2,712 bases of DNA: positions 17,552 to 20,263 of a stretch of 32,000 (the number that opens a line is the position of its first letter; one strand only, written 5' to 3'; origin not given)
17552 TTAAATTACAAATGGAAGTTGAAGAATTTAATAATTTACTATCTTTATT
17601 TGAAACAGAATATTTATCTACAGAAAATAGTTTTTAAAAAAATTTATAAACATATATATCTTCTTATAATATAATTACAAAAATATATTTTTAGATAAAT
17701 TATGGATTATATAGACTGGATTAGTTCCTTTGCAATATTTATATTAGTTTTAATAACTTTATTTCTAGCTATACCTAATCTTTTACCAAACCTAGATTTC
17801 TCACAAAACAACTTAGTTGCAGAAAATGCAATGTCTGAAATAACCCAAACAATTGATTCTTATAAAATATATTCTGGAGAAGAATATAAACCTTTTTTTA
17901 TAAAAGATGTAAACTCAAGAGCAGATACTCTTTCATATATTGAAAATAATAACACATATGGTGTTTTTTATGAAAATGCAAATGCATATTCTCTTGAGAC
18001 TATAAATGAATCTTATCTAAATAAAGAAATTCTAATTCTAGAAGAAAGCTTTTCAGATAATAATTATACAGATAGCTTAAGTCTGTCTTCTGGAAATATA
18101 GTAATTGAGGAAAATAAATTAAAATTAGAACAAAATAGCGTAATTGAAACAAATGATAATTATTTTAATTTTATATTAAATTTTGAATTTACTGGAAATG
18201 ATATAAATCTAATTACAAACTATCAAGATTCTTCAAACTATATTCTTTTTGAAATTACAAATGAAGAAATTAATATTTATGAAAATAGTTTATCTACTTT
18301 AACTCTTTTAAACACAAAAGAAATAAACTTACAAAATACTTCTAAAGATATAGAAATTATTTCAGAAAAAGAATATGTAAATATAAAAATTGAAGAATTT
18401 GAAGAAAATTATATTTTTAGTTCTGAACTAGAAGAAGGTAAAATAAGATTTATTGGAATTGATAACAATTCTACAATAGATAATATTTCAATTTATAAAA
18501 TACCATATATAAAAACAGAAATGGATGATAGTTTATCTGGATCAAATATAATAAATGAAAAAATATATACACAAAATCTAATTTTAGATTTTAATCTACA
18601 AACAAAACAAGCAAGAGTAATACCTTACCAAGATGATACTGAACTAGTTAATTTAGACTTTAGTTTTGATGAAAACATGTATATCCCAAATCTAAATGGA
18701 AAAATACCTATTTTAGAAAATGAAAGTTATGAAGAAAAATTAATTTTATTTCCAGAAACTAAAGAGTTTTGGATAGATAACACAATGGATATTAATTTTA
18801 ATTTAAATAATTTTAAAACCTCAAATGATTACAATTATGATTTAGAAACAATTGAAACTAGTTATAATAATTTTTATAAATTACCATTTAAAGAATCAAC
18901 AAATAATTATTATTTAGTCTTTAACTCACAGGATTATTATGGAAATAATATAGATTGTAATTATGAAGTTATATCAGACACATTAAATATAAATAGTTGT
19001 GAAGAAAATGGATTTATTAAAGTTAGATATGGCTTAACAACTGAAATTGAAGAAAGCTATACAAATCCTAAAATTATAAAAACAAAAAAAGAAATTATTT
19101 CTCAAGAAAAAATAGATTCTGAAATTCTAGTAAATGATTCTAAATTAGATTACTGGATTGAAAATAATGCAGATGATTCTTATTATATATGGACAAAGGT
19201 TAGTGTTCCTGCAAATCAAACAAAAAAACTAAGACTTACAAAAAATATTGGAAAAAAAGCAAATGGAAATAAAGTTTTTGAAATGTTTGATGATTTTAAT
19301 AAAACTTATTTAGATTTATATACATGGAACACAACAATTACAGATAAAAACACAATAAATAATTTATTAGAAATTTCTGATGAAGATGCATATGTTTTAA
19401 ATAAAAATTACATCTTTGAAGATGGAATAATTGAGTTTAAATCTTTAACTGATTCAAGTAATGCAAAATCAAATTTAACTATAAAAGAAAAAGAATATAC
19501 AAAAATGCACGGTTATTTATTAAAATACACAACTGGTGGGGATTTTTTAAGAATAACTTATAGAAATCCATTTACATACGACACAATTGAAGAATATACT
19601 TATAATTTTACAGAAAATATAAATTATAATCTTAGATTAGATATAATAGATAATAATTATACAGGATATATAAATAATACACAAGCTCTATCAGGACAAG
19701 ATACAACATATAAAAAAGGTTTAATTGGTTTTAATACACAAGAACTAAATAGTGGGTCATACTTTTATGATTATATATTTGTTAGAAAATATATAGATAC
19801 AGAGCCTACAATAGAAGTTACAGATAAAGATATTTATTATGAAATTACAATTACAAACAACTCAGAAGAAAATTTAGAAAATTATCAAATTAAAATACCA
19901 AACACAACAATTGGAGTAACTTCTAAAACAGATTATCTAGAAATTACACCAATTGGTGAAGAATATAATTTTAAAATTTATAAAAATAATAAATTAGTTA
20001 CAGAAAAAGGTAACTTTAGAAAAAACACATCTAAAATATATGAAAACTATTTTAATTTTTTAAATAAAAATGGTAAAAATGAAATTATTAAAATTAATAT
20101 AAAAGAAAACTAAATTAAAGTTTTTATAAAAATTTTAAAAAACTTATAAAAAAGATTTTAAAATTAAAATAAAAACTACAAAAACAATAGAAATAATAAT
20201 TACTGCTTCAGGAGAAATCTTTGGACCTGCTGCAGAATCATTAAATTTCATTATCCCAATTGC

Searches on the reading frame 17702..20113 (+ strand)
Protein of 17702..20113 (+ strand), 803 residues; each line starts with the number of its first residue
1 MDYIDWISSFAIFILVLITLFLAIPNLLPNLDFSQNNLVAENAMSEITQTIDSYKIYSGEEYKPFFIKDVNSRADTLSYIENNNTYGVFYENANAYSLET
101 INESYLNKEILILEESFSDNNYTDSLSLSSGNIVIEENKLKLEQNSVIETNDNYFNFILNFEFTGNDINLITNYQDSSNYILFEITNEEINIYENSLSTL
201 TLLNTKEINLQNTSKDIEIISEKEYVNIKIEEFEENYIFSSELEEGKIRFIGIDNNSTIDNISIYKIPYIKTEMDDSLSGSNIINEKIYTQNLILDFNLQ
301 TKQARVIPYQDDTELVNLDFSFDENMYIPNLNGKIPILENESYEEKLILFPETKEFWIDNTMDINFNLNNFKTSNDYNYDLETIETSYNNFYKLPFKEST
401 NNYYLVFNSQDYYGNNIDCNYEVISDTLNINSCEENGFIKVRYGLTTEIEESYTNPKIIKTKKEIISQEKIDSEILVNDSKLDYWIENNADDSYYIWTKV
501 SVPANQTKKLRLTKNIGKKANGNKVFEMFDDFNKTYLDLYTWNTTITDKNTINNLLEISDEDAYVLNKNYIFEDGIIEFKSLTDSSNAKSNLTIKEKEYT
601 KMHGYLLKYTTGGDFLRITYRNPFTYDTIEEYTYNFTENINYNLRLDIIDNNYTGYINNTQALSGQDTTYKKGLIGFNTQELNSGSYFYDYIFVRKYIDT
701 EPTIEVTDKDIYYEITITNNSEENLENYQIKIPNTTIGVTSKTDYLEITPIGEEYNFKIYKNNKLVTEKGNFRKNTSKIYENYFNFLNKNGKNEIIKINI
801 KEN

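Call 10: search_protein_families(library=pfam, proteins=[window:17702-20113:+], max_evalue=0.001)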
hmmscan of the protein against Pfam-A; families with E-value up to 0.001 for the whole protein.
window:17702-20113:+ (803 aa): 1 family
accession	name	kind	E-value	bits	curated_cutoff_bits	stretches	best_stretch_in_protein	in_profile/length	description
PF10102.14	DUF2341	-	1.9e-10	41.5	23.4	1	478-544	11-83/84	Domain of unknown function (DUF2341)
